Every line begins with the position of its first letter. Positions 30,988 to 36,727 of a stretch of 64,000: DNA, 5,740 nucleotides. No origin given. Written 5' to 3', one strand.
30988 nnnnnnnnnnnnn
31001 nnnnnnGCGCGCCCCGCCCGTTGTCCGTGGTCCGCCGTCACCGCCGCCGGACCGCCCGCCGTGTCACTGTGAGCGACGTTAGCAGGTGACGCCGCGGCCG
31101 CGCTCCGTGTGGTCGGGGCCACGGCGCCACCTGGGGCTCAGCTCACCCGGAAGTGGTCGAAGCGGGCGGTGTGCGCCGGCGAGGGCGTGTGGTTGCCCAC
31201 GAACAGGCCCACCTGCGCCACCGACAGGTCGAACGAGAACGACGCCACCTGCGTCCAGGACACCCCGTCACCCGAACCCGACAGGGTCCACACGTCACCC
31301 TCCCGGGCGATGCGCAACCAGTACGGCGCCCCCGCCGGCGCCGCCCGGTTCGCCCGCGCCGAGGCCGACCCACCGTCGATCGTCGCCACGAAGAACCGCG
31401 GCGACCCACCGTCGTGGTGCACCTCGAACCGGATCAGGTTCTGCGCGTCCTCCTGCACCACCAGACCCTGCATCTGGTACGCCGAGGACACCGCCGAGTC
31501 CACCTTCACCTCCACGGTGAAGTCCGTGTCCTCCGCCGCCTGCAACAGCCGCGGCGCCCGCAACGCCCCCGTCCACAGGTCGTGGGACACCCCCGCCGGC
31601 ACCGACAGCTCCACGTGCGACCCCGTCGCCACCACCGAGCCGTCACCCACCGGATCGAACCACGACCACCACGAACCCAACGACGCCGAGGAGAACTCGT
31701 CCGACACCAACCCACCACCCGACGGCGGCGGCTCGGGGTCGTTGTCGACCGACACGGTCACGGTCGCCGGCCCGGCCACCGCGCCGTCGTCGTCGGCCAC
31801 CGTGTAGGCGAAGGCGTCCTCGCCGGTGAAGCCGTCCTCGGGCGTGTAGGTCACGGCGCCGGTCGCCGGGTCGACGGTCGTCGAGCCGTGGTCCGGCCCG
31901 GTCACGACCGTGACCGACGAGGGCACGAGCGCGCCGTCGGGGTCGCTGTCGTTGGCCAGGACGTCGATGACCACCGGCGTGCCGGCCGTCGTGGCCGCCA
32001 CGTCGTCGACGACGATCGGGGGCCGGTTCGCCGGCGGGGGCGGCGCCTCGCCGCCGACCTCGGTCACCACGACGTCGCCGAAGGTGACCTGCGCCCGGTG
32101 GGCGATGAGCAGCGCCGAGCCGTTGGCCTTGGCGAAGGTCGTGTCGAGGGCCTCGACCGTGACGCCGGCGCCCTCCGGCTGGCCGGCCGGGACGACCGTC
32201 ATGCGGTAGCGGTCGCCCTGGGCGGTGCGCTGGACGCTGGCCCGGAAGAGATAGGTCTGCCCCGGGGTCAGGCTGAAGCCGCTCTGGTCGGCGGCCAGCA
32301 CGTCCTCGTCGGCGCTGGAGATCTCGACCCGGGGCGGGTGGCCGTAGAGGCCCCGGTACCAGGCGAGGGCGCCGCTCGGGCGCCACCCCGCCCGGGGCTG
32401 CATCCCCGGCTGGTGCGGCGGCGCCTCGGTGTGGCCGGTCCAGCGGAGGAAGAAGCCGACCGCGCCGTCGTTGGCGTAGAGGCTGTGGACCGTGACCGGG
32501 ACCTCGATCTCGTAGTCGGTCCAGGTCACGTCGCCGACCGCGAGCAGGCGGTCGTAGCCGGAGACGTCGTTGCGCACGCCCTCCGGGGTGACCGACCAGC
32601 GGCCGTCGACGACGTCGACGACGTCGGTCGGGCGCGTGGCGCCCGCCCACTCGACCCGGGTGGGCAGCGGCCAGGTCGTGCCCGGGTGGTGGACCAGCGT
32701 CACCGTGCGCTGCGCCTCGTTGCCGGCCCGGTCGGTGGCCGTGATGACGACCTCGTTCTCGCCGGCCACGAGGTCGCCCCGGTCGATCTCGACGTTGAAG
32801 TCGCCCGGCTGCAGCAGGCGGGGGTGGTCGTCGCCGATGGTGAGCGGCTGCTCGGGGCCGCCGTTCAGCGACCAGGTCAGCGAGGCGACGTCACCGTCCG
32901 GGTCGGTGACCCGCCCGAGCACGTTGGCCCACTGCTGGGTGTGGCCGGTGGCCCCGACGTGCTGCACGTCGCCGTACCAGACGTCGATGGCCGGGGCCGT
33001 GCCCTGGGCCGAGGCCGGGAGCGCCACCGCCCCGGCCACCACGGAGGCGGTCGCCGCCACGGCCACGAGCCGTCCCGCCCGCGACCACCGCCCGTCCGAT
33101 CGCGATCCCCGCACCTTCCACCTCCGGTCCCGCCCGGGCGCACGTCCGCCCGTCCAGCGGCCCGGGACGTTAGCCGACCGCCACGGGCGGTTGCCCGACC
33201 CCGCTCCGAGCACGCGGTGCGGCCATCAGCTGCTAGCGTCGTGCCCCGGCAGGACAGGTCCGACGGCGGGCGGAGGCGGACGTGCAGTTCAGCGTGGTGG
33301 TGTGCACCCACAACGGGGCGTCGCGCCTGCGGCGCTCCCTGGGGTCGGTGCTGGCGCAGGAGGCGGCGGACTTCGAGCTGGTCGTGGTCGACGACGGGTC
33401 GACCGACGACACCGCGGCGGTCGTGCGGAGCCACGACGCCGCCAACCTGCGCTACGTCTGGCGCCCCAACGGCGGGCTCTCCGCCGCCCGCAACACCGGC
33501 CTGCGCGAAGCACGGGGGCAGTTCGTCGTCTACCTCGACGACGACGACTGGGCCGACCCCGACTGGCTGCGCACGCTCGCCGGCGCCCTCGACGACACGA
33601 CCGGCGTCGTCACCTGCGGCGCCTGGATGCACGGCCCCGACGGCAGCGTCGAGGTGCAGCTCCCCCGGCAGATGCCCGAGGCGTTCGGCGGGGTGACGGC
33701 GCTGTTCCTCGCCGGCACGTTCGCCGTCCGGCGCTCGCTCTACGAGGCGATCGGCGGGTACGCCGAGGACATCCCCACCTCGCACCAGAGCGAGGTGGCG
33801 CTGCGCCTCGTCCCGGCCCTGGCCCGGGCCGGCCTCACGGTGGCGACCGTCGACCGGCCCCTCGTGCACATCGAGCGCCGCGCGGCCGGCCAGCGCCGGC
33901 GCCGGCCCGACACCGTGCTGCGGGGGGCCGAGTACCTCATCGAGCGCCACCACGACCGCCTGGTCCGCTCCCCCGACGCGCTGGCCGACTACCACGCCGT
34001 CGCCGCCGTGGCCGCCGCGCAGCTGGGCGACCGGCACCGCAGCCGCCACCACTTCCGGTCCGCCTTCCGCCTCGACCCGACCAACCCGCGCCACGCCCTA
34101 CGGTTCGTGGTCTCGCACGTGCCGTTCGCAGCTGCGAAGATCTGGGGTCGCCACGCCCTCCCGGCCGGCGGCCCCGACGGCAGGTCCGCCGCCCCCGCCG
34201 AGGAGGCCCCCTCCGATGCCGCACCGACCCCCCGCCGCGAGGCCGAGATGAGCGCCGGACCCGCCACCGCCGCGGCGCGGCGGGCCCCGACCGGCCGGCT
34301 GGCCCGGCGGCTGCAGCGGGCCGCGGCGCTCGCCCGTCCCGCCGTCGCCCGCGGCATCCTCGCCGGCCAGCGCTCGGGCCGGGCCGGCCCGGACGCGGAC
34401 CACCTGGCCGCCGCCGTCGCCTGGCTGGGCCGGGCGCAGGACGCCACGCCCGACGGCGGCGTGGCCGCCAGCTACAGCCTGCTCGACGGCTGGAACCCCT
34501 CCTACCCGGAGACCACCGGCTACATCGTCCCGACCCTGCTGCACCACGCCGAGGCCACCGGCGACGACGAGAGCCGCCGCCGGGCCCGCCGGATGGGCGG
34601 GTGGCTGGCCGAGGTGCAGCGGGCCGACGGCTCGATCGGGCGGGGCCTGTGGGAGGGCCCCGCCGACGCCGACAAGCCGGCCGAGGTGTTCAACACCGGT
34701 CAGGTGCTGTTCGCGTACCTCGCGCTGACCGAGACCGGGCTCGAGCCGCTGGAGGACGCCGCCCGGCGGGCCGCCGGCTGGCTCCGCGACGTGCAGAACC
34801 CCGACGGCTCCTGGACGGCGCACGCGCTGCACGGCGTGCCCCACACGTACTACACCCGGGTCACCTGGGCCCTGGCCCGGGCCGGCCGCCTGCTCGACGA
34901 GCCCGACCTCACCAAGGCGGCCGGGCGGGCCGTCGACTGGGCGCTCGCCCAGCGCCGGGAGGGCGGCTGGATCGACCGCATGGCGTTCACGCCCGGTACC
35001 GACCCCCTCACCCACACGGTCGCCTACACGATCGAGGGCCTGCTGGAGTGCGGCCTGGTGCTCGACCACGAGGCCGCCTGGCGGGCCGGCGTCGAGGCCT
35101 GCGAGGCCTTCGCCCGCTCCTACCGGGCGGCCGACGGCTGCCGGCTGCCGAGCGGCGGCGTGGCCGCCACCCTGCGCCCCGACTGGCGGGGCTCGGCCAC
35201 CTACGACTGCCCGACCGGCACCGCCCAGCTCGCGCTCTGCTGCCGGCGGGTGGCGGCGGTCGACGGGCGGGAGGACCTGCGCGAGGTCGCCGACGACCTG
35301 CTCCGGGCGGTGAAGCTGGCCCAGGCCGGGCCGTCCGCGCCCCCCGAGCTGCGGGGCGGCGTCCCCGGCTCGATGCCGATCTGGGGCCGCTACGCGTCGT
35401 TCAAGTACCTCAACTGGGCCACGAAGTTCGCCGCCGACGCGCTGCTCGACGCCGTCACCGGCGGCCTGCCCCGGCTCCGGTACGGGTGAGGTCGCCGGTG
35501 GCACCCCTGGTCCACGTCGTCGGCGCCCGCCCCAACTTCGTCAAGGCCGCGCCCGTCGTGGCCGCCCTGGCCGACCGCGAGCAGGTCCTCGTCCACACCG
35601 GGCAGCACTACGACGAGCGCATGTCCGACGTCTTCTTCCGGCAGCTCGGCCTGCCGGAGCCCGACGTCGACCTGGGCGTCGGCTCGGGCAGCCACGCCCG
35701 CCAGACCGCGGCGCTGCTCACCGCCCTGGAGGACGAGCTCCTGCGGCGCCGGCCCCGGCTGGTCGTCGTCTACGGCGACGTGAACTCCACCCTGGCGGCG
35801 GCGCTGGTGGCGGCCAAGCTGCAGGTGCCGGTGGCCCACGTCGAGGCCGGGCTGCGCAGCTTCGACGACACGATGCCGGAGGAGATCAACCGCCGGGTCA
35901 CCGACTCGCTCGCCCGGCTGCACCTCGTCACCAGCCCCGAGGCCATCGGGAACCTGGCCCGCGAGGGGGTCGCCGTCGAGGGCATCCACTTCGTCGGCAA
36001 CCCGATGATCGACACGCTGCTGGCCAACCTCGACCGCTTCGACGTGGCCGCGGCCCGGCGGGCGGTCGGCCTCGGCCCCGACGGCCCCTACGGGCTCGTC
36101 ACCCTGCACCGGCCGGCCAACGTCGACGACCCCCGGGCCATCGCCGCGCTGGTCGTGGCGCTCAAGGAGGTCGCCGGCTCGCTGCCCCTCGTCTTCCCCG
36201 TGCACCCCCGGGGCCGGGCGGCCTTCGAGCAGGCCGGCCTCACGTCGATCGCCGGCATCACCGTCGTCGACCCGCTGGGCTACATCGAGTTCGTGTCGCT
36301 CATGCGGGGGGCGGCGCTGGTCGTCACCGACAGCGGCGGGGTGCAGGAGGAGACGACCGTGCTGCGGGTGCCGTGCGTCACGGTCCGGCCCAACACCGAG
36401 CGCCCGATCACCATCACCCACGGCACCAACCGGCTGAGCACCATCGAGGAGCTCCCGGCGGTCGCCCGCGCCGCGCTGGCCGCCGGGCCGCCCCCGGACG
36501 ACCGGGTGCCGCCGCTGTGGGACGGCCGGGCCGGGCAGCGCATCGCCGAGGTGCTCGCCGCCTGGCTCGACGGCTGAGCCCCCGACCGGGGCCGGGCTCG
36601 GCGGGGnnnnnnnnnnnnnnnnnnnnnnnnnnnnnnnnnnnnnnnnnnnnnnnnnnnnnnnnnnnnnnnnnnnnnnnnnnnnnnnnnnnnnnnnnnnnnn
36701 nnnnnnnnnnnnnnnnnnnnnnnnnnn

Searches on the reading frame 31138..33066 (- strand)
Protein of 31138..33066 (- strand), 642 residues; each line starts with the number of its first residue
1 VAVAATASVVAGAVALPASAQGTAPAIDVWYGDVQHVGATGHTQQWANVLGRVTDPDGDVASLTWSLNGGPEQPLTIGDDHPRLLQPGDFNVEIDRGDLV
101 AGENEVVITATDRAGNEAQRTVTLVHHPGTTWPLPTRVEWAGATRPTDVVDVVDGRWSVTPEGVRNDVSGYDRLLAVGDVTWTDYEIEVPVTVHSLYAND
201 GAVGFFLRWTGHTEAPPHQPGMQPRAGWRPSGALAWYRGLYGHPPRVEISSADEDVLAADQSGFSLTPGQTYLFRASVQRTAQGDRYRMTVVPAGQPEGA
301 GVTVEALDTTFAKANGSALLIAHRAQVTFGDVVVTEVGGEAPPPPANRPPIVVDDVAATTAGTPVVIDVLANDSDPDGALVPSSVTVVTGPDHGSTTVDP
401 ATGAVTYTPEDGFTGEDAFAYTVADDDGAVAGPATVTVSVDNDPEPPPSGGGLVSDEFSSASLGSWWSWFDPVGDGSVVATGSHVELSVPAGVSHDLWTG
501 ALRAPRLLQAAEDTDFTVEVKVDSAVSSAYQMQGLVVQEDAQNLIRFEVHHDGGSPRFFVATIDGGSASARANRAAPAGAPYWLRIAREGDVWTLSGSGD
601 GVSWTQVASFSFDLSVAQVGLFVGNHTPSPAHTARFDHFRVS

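Call 100: search_protein_families(library=pfam, proteins=[window:31138-33066:-], max_evalue=0.00001)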
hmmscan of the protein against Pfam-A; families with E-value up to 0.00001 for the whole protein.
window:31138-33066:- (642 aa): 5 families
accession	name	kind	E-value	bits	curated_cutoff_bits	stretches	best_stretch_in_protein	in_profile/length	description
PF17963.7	Big_9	-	2.5e-21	76.8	23.6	1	347-438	1-88/89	Bacterial Ig domain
PF17892.7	Cadherin_5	-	9.8e-14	51.4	26.5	1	347-438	2-97/98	Cadherin-like domain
PF07081.18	DUF1349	-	8.3e-13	48.8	32.4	1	496-641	25-176/179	Protein of unknown function (DUF1349)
PF17803.7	Cadherin_4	-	1.3e-12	48.5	25.1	1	345-407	9-71/71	Bacterial cadherin-like domain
PF17851.8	GH43_C2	-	1.6e-08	35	22.7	1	455-641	1-202/203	Beta xylosidase C-terminal Concanavalin A-like domain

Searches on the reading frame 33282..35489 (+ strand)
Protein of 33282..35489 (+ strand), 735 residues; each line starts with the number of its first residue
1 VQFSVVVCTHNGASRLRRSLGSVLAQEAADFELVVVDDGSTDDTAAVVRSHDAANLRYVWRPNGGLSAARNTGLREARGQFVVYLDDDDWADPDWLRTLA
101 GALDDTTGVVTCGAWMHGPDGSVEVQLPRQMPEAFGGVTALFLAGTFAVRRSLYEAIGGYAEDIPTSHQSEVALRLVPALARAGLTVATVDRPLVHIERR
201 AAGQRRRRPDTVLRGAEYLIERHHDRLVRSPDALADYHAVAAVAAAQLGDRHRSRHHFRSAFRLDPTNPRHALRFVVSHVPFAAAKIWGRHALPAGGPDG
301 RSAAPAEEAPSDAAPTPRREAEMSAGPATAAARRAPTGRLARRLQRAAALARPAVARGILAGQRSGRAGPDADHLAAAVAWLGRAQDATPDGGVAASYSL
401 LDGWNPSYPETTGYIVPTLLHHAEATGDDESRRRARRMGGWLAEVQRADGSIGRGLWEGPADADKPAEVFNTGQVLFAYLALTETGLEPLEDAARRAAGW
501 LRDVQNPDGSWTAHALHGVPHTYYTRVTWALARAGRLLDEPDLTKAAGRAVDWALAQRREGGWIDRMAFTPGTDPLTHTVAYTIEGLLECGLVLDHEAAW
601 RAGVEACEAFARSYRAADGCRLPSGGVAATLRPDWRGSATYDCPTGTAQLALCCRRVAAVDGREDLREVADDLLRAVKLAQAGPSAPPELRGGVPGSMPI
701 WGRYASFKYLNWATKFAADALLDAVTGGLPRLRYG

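Call 100: search_protein_families(library=pfam, proteins=[window:33282-35489:+], max_evalue=0.00001)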
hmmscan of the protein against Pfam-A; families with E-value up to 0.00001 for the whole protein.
window:33282-35489:+ (735 aa): 4 families
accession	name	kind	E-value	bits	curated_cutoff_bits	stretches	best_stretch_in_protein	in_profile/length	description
PF00535.33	Glycos_transf_2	-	7.2e-35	120.8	23.3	1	4-131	1-131/168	Glycosyl transferase family 2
PF13641.12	Glyco_tranf_2_3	-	3e-14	54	27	1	3-124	3-133/230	Glycosyltransferase like family 2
PF10111.15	Glyco_tranf_2_2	-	2.1e-09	37.7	27.3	1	4-99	1-102/276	Glycosyltransferase like family 2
PF13243.12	SQHop_cyclase_C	-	5.7e-07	29.3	26.1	0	420-525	194-300/319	Squalene-hopene cyclase C-terminal domain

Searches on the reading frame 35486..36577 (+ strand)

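Call 100: search_protein_families(library=pfam, proteins=[window:35486-36577:+], max_evalue=0.00001)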
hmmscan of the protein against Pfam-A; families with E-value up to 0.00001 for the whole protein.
window:35486-36577:+ (363 aa): 1 family
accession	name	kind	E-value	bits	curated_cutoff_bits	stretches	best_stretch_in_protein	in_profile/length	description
PF02350.25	Epimerase_2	-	1.3e-100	337.1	30.6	1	32-357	10-346/347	UDP-N-acetylglucosamine 2-epimerase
